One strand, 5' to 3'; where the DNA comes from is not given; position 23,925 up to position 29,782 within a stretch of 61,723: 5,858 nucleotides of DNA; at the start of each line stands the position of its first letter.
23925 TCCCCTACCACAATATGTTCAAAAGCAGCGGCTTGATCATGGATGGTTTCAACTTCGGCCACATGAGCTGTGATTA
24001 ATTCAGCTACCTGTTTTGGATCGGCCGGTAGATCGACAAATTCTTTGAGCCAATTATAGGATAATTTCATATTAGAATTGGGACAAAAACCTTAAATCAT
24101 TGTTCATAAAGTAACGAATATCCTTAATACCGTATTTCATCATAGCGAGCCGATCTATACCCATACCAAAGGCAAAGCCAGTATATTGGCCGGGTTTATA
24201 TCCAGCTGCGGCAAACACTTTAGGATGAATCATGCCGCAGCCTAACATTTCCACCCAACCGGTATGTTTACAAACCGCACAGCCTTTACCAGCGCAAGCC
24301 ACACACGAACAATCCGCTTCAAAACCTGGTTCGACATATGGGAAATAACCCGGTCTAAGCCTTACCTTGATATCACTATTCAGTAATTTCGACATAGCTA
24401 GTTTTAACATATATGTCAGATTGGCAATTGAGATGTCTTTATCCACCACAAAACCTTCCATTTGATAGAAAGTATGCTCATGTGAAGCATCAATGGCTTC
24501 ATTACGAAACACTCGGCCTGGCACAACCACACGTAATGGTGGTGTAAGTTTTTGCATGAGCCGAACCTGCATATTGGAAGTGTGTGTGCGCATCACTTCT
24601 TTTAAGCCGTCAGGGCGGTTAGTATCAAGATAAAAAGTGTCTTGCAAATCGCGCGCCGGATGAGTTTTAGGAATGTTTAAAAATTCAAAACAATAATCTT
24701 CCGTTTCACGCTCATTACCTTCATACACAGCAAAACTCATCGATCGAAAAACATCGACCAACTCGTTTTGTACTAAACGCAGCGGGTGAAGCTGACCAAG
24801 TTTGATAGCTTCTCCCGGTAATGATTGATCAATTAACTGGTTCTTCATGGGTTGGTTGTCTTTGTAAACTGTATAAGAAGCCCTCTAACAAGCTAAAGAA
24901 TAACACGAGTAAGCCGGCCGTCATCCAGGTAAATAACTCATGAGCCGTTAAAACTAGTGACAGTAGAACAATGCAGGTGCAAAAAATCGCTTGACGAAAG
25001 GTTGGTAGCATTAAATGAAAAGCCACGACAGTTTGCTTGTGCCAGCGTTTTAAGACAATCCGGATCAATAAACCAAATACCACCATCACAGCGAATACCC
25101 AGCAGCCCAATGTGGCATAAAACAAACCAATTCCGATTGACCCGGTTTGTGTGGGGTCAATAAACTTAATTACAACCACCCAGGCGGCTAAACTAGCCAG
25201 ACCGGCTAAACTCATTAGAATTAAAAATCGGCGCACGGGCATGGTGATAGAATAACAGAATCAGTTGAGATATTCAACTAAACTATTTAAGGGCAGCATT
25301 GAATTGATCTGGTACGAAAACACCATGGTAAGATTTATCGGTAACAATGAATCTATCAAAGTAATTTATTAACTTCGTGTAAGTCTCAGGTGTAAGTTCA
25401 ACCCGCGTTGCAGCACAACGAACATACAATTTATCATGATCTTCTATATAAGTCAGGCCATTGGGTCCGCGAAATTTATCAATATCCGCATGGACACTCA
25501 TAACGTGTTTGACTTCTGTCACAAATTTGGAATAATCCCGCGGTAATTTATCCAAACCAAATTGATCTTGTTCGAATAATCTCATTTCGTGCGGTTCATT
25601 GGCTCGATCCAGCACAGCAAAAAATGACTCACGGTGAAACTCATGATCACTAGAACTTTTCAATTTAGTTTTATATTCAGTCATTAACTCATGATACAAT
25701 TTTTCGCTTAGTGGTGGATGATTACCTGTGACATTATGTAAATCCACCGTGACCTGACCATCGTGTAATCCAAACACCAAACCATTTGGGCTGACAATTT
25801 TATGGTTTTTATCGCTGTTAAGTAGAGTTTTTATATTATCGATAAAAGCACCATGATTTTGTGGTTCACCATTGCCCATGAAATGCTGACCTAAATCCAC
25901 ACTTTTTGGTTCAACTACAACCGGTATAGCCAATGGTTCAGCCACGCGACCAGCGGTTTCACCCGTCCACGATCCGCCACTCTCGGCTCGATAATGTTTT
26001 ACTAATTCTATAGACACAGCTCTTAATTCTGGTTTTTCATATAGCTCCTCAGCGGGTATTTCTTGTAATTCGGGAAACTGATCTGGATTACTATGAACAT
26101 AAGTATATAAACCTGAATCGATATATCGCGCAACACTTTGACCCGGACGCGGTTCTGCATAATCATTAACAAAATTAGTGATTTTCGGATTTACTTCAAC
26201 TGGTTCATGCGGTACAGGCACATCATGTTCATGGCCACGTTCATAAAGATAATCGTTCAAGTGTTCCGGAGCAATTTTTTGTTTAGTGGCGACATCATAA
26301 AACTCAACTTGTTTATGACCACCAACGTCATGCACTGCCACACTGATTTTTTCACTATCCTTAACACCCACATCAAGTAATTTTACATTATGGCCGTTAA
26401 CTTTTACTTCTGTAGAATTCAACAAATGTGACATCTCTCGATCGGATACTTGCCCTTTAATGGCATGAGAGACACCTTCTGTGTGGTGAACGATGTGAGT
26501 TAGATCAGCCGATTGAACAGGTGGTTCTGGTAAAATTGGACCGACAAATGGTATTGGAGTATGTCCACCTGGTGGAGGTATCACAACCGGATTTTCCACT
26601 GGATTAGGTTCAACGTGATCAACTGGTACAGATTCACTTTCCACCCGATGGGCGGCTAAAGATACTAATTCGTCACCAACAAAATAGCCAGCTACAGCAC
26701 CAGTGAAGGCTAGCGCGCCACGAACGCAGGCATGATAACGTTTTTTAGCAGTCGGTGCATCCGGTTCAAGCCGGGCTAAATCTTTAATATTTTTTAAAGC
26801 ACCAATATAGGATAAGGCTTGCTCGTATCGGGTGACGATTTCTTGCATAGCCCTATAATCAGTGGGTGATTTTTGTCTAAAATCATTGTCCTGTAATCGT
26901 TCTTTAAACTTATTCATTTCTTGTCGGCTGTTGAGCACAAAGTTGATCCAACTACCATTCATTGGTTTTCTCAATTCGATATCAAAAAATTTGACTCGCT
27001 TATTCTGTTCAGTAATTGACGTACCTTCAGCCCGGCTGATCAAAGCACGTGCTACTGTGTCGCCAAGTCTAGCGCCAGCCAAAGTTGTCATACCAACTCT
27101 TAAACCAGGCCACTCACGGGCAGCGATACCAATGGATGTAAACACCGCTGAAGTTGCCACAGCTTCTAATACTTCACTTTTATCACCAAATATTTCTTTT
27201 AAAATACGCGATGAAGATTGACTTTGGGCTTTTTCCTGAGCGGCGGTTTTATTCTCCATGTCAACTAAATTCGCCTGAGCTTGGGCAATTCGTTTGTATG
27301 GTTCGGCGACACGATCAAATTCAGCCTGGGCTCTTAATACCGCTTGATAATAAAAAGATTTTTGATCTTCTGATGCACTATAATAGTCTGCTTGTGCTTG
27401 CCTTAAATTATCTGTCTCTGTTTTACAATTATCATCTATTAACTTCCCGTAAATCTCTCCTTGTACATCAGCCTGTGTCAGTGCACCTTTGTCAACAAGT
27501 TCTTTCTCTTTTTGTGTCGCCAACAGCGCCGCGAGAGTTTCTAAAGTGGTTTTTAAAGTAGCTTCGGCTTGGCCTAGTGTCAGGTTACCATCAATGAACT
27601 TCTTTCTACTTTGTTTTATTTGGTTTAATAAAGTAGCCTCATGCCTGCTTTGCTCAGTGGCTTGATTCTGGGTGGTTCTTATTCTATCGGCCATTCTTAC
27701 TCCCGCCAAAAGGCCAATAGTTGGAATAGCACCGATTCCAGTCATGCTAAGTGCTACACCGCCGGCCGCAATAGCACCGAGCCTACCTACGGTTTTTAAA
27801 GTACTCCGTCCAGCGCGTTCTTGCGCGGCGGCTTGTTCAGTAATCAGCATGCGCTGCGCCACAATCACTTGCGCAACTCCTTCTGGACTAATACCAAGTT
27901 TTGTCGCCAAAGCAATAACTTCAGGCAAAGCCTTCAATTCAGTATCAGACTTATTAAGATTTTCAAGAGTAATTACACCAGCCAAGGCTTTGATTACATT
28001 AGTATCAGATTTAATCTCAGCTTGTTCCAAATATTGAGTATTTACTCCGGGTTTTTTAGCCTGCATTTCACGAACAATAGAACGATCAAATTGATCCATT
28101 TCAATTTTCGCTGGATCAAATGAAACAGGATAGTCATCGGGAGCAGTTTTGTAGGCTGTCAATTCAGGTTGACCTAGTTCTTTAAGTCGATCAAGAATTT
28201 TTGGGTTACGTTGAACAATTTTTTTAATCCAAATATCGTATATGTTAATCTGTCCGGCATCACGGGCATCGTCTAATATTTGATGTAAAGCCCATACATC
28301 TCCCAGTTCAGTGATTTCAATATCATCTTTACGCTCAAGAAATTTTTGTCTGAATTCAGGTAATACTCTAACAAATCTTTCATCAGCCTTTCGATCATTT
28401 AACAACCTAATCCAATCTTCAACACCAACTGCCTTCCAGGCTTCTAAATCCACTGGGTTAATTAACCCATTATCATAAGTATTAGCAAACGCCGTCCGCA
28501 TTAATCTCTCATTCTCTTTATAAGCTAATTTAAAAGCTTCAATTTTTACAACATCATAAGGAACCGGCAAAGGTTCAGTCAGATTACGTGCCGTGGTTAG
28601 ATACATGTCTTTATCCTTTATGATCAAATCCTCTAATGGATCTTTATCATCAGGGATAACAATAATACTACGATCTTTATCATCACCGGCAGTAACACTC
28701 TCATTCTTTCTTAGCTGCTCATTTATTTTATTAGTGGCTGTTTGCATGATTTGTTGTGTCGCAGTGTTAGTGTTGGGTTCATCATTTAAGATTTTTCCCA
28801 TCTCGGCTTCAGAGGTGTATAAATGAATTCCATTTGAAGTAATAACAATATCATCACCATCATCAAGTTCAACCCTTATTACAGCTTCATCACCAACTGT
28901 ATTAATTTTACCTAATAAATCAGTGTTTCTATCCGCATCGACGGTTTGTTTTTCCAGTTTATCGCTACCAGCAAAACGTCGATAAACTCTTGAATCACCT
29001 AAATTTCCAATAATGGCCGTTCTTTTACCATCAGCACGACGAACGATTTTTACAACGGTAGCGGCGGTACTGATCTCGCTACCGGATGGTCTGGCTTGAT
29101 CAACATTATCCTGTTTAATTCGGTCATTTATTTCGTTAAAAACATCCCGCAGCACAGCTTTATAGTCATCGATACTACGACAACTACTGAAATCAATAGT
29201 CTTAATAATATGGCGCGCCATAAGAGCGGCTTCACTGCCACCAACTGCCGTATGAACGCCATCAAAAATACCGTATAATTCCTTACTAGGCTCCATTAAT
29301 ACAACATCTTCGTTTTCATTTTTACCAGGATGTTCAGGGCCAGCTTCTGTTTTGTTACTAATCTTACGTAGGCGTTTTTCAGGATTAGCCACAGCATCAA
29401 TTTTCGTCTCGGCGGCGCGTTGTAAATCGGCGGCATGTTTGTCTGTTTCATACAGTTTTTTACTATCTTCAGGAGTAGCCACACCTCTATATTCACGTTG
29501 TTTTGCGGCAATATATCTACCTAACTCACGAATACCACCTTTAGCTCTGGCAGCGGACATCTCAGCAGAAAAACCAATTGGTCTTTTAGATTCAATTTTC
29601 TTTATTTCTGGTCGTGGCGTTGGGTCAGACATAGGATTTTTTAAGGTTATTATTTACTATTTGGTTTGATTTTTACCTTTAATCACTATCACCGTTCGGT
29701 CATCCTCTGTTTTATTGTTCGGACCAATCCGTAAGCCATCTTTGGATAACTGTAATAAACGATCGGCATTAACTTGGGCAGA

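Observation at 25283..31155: Promoter-delimited four-gene operon: DUF5663-like protein, 58-aa coiled-coil protein, PP2C phosphatase and a 1449-aa PP2C-headed membrane giant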

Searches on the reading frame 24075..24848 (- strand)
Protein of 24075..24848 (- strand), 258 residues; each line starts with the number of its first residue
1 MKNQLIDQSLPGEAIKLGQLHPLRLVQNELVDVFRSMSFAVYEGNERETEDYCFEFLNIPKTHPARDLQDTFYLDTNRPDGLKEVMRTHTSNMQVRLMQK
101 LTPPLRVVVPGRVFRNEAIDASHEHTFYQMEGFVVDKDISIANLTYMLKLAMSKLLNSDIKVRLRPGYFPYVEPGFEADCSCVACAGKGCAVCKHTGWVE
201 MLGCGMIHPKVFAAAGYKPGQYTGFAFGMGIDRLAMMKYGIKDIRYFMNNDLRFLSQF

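Call 43: find_related_loci(query=window:24075-24848:-, collection=genome_contigs, flank=10000)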
Query window:24075-24848:- (258 aa) in genome_contigs; peptide patterns used: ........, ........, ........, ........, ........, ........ (x = any residue, [..] = any of these).
600 stretches matched a pattern (row limit reached: there are more); 570 encode a relative of the query (tblastn E <= 1e-3); the best 80 are kept; 80 distinct loci.
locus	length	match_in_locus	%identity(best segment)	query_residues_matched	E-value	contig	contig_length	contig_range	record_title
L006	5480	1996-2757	79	5-258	2e-146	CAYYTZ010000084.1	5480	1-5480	MAG TPA_asm: uncultured Gammaproteobacteria bacterium isolate SRP011637_co1_72 genome assembly, contig: NODE_6265_length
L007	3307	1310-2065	80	7-258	1e-149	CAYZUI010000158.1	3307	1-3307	MAG TPA_asm: uncultured Gammaproteobacteria bacterium isolate binchicken_co169_102 genome assembly, contig: k99_536535,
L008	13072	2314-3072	73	6-258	6e-135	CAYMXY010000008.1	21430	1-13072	MAG TPA_asm: uncultured Gammaproteobacteria bacterium isolate SRP090828_co3_45 genome assembly, contig: NODE_370_length_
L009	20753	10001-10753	73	7-258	1e-129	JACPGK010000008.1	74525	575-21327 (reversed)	MAG: Candidatus Kerfeldbacteria bacterium isolate NC_groundwater_385_Ag_B-0.1um_43_29 GD18-4_B1_scaffold_479206, whole g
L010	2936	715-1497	61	7-258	1e-110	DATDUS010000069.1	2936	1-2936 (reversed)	MAG TPA_asm: Patescibacteria group bacterium isolate SMAG_U8064 k141_20498, whole genome shotgun sequence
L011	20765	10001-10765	59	2-258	3e-104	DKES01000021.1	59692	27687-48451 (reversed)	MAG TPA_asm: Patescibacteria group bacterium UBA6816 UBA6816_contig_17421, whole genome shotgun sequence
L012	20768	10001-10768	82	3-258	2e-154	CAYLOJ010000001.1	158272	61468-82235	MAG TPA_asm: uncultured Gammaproteobacteria bacterium isolate SRP278252_co2_2 genome assembly, contig: NODE_113_length_1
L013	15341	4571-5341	57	3-258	5e-101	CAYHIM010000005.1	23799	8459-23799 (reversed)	MAG TPA_asm: uncultured Gammaproteobacteria bacterium isolate ERP119705_co14_116 genome assembly, contig: NODE_1872_leng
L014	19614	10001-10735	56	7-257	1e-100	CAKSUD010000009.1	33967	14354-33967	MAG: uncultured Clostridia bacterium isolate REFINED_METABAT215_TOP10_CONTIGS_1500_ASSEMBLY_K77_MERGED__Hadza_MoBio_hadz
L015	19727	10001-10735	55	7-257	3e-100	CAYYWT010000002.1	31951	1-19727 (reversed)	MAG TPA_asm: uncultured Eubacteriales bacterium isolate SRP225648_co1_918 genome assembly, contig: NODE_2861_length_3195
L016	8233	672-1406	55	7-257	1e-99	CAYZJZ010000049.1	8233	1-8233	MAG TPA_asm: uncultured Eubacteriales bacterium isolate SRP313737_co1_205 genome assembly, contig: NODE_12771_length_823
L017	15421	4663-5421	56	7-258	3e-99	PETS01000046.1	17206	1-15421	MAG: Candidatus Falkowbacteria bacterium CG02_land_8_20_14_3_00_36_14 CG02_land_8_20_14_3.00_150_scaffold_1552_c, whole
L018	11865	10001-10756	53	1-258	6e-99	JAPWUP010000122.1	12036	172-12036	MAG: Bryobacteraceae bacterium isolate RSWS6 scaffold_1034_c1, whole genome shotgun sequence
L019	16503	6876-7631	52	1-258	9e-98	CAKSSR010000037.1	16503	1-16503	MAG: uncultured Eubacteriales bacterium isolate REFINED_METABAT215_TOP10_CONTIGS_1500_ASSEMBLY_K77_MERGED__Hadza_PheChl_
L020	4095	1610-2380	57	3-258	1e-98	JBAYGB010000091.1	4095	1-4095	MAG: Patescibacteria group bacterium isolate SO_2016_GW1_115 scaffold43083_OW334_2016, whole genome shotgun sequence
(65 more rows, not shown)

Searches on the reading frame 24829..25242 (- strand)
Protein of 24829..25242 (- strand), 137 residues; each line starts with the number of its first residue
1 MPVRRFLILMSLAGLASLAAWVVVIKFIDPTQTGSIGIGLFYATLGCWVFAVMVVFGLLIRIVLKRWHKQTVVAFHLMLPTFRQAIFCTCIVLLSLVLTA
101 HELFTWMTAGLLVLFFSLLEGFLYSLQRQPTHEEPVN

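Call 3: search_protein_families(library=pfam, proteins=[window:24829-25242:-], max_evalue=1)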
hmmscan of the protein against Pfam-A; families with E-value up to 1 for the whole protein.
window:24829-25242:- (137 aa): 0 families

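Call 7: search_protein_families(library=ncbifam, proteins=[window:24829-25242:-], max_evalue=1)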
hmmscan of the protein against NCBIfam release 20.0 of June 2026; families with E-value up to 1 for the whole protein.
window:24829-25242:- (137 aa): 1 family
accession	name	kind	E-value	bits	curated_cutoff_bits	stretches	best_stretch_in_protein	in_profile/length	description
TIGR04211.1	SH3_and_anchor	equivalog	0.45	10.1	65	0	99-125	159-185/198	TIGR04211 family SH3 domain-containing protein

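Call 25: search_protein_families(library=padloc, proteins=[window:24829-25242:-], max_evalue=0.1)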
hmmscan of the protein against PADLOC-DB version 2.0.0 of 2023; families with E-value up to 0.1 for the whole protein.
window:24829-25242:- (137 aa): 0 families

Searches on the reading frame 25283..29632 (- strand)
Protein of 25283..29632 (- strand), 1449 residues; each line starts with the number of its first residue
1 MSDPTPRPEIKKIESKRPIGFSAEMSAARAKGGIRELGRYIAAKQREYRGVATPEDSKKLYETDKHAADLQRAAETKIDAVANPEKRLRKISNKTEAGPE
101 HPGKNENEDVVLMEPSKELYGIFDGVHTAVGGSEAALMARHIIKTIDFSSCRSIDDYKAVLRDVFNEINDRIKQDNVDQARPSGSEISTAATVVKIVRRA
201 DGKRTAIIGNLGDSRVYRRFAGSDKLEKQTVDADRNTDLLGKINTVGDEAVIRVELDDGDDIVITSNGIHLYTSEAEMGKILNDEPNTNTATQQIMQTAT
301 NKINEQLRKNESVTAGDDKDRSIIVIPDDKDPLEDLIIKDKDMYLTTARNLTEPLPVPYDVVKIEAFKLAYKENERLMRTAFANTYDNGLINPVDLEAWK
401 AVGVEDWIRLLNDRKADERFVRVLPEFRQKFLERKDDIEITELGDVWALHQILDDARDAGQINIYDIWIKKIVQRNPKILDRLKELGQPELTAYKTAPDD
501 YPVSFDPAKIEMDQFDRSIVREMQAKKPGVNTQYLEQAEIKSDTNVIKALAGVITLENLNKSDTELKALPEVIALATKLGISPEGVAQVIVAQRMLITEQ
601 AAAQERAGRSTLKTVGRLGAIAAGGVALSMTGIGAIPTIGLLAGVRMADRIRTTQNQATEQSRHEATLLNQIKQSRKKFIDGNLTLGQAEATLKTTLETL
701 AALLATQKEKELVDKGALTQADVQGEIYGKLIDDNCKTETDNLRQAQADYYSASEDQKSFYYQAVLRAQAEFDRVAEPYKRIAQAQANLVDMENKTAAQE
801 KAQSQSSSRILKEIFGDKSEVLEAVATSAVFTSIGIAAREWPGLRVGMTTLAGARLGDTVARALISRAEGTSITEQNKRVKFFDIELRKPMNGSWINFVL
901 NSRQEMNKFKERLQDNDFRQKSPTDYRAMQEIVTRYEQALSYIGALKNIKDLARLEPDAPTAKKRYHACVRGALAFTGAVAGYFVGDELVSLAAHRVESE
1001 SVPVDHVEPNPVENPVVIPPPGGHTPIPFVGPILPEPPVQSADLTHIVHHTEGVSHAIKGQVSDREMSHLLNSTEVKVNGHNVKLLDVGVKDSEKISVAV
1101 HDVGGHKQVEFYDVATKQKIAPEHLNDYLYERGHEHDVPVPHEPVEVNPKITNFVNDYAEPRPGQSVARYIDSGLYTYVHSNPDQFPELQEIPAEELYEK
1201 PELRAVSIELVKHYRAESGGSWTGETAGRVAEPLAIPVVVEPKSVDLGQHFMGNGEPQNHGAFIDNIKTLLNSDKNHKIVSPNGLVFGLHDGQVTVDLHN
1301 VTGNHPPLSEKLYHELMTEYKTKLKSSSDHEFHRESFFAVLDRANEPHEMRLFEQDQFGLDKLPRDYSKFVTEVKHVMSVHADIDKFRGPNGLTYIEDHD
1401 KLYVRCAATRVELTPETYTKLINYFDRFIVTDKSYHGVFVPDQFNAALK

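Call 3: search_protein_families(library=pfam, proteins=[window:25283-29632:-], max_evalue=1)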
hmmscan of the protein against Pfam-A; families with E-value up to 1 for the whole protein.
window:25283-29632:- (1449 aa): 0 families

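Call 7: search_protein_families(library=ncbifam, proteins=[window:25283-29632:-], max_evalue=1)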
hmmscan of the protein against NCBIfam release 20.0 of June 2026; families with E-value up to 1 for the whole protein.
window:25283-29632:- (1449 aa): 2 families
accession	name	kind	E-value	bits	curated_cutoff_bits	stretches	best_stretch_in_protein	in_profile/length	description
NF033484.1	Stp1_PP2C_phos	equivalog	1.8e-10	40.8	230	2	105-233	9-129/232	Stp1/IreP family PP2C-type Ser/Thr phosphatase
TIGR00918.1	2A060602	subfamily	0.15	9.6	1120.4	1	753-819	592-658/1145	transmembrane receptor Patched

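Call 9: find_homologous_proteins(query=window:25283-29632:-, max_evalue=0.001)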
Query window:25283-29632:-: the 8000 candidates sharing most words with the query were scored; none scored E <= 0.001.

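Call 11: search_solved_structures(query=window:25286-29632:-, max_evalue=1, show_alignments=2)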
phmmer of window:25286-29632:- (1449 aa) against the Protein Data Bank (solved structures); distinct sequences matched with E-value up to 1: 0.

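Call 25: search_protein_families(library=padloc, proteins=[window:25283-29632:-], max_evalue=0.1)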
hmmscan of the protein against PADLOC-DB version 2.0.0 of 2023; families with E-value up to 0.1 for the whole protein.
window:25283-29632:- (1449 aa): 0 families
